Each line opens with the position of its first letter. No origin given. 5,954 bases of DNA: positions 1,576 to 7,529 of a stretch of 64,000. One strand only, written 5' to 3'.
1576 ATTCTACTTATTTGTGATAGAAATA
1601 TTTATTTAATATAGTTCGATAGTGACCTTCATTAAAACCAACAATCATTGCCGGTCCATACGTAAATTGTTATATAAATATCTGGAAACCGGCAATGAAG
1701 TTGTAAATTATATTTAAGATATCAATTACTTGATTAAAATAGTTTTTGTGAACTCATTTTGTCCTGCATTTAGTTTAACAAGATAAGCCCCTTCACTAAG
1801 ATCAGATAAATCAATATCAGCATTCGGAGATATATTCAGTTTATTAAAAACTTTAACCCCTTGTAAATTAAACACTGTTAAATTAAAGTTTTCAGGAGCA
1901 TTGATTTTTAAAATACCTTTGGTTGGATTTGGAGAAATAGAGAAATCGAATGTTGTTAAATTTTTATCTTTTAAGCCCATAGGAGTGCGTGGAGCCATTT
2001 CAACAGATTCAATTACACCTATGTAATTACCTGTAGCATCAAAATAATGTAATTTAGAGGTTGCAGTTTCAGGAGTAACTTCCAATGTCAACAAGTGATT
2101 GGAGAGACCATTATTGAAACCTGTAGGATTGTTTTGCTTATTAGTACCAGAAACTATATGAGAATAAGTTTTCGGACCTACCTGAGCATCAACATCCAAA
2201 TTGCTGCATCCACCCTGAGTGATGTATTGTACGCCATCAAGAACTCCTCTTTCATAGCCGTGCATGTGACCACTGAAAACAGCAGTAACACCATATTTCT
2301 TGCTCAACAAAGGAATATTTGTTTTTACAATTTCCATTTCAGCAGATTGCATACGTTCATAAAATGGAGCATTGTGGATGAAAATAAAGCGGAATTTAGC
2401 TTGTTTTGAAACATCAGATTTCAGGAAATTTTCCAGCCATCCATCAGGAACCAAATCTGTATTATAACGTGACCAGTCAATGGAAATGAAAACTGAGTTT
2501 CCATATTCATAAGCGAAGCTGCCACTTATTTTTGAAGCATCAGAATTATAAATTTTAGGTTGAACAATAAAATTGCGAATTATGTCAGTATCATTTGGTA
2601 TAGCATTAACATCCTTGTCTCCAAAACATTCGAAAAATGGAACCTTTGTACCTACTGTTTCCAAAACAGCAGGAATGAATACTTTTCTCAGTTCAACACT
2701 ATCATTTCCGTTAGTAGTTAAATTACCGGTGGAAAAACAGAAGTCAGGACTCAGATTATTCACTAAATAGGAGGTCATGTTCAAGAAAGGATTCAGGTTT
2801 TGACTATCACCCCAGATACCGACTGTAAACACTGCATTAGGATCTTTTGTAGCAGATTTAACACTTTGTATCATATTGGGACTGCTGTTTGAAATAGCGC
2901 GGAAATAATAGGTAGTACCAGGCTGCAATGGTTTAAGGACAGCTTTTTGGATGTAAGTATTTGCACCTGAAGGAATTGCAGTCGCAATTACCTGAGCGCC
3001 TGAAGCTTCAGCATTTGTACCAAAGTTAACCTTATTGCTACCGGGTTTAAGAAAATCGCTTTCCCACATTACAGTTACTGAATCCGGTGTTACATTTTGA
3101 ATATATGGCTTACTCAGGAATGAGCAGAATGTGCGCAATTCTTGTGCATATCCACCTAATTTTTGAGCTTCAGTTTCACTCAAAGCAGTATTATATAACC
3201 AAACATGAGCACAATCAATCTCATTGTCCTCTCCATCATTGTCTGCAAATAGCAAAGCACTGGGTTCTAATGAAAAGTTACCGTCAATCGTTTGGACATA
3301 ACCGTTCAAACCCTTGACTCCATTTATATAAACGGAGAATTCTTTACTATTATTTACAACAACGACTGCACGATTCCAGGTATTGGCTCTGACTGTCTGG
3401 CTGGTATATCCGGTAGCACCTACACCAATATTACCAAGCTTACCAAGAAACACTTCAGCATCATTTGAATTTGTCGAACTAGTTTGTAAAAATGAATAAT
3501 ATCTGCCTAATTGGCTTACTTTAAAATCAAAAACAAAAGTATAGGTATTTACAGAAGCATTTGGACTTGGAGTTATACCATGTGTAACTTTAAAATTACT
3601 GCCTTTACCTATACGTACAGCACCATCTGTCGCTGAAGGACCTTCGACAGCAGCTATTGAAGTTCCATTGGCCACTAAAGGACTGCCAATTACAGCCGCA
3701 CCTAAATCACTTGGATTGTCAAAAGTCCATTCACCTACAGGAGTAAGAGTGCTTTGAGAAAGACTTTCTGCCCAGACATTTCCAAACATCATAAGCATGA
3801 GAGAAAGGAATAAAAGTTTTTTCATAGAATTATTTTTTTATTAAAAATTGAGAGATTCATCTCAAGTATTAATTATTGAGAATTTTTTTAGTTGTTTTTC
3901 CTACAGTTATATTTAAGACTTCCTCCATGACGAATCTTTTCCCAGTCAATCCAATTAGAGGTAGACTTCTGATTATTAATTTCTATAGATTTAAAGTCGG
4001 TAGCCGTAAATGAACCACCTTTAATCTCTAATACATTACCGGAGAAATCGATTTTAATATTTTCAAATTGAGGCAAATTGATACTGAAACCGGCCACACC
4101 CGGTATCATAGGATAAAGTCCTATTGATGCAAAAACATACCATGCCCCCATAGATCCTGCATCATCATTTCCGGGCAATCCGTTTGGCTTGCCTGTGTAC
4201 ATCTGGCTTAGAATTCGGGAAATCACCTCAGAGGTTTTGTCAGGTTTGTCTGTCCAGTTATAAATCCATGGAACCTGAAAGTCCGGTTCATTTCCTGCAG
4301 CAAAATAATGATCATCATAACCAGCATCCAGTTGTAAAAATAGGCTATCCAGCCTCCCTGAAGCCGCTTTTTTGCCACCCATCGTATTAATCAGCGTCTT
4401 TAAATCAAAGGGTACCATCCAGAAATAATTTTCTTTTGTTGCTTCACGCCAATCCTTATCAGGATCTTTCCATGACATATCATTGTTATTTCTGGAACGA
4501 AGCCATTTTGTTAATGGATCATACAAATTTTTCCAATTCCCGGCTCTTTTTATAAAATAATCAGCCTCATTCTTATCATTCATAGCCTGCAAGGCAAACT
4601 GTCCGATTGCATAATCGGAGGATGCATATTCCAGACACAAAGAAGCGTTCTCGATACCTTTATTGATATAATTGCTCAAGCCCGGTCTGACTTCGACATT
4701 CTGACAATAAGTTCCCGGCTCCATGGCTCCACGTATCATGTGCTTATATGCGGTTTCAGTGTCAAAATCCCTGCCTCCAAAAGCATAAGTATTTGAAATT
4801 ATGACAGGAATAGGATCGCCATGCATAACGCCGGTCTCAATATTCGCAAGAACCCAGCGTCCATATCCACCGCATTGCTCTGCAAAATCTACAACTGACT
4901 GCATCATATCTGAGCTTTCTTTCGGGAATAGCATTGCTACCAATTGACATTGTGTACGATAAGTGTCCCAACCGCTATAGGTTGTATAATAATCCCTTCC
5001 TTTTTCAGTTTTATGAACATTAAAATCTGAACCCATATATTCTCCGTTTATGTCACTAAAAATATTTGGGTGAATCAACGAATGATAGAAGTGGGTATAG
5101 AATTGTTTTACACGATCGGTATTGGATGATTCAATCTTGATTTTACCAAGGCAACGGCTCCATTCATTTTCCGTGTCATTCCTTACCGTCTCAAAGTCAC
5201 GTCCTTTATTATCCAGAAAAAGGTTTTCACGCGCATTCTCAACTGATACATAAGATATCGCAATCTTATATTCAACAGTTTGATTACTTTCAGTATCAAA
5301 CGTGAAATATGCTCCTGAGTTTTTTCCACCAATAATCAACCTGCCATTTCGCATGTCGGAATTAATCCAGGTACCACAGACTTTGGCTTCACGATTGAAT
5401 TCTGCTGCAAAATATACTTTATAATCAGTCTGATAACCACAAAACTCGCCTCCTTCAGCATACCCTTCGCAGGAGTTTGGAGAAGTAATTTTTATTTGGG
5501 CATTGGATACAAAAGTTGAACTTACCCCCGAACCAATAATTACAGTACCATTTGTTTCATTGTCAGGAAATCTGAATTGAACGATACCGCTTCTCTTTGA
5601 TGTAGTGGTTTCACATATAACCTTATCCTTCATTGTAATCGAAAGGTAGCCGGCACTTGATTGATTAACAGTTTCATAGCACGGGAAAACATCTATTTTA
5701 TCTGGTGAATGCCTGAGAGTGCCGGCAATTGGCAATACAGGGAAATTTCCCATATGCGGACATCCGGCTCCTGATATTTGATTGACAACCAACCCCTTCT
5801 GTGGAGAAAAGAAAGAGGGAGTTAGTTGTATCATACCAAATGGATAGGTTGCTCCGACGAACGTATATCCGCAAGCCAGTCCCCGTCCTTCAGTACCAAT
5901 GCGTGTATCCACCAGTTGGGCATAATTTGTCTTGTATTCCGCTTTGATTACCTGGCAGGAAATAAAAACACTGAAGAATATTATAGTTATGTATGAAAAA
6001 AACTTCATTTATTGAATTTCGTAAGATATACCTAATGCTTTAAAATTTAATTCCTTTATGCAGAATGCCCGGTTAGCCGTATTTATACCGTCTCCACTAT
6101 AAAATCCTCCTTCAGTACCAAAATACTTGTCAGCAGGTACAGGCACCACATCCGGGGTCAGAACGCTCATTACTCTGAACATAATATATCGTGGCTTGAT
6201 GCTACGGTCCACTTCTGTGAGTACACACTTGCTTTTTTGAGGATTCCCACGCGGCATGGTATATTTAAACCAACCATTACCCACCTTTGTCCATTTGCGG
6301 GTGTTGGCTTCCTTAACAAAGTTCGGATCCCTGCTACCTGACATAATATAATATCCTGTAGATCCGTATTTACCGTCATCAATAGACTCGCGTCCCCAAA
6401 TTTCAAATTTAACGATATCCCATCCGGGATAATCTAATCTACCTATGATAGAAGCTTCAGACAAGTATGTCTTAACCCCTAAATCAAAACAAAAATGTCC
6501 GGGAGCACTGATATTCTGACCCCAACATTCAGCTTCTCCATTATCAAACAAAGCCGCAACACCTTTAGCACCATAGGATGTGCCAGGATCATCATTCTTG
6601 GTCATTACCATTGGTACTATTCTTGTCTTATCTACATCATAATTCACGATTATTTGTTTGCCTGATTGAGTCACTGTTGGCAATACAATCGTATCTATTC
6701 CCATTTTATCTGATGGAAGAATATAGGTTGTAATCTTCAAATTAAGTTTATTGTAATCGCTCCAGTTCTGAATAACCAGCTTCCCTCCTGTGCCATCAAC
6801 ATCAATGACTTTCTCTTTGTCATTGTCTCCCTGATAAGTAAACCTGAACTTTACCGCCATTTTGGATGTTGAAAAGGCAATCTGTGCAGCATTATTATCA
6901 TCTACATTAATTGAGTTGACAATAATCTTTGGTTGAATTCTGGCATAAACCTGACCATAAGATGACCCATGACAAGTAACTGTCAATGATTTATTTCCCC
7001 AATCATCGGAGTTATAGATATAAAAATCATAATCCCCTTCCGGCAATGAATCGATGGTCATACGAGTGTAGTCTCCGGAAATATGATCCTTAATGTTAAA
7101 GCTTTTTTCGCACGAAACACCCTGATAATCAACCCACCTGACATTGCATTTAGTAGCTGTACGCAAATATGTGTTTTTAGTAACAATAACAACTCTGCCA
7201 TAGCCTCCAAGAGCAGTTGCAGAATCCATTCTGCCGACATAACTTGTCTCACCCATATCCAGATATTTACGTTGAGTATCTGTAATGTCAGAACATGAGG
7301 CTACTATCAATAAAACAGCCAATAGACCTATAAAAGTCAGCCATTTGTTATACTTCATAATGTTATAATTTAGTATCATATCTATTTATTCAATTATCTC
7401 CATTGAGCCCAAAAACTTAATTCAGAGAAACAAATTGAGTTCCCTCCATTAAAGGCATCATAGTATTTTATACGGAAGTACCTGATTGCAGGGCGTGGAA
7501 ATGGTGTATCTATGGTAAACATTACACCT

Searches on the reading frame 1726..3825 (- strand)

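Call 54: search_protein_families(library=pfam, proteins=[window:1726-3825:-], max_evalue=0.0001)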
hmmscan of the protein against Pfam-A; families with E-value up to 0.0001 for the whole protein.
window:1726-3825:- (699 aa): 2 families
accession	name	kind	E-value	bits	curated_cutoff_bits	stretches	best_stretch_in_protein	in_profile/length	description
PF18962.6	Por_Secre_tail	-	1.9e-12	47.7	27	1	630-698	1-75/75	Secretion system C-terminal sorting domain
PF16656.11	Pur_ac_phosph_N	-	2.4e-10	41.3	30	1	243-315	9-83/93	Purple acid Phosphatase, N-terminal domain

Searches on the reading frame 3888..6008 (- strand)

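Call 54: search_protein_families(library=pfam, proteins=[window:3888-6008:-], max_evalue=0.0001)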
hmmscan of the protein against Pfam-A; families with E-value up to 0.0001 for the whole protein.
window:3888-6008:- (706 aa): 2 families
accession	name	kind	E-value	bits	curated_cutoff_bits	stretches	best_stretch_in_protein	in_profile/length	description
PF07971.18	Glyco_hydro_92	-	1.4e-126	423.7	24.6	1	258-701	1-461/464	Glycosyl hydrolase family 92 catalytic domain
PF17678.7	Glyco_hydro_92N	-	1.6e-42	146.4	34.5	1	32-252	1-236/236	Glycosyl hydrolase family 92 N-terminal domain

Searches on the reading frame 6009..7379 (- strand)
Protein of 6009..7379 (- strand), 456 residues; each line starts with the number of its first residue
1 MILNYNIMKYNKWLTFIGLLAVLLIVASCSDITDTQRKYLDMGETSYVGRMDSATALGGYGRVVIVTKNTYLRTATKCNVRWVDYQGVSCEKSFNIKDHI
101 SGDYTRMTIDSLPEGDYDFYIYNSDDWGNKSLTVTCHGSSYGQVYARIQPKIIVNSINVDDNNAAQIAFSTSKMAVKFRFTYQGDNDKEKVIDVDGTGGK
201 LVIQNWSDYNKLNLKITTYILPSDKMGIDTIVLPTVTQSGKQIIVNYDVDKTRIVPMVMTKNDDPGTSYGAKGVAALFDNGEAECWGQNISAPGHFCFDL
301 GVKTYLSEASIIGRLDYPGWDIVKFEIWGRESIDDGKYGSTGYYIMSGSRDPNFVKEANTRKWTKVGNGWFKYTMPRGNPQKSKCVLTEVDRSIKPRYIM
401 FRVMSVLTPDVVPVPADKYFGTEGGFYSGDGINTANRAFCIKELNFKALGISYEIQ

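Call 54: search_protein_families(library=pfam, proteins=[window:6009-7379:-], max_evalue=0.0001)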
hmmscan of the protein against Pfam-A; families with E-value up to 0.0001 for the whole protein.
window:6009-7379:- (456 aa): 1 family
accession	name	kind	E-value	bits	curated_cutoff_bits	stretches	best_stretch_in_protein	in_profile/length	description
PF16389.11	DUF4998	-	2.3e-30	106.1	29.1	1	29-224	1-193/199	Domain of unknown function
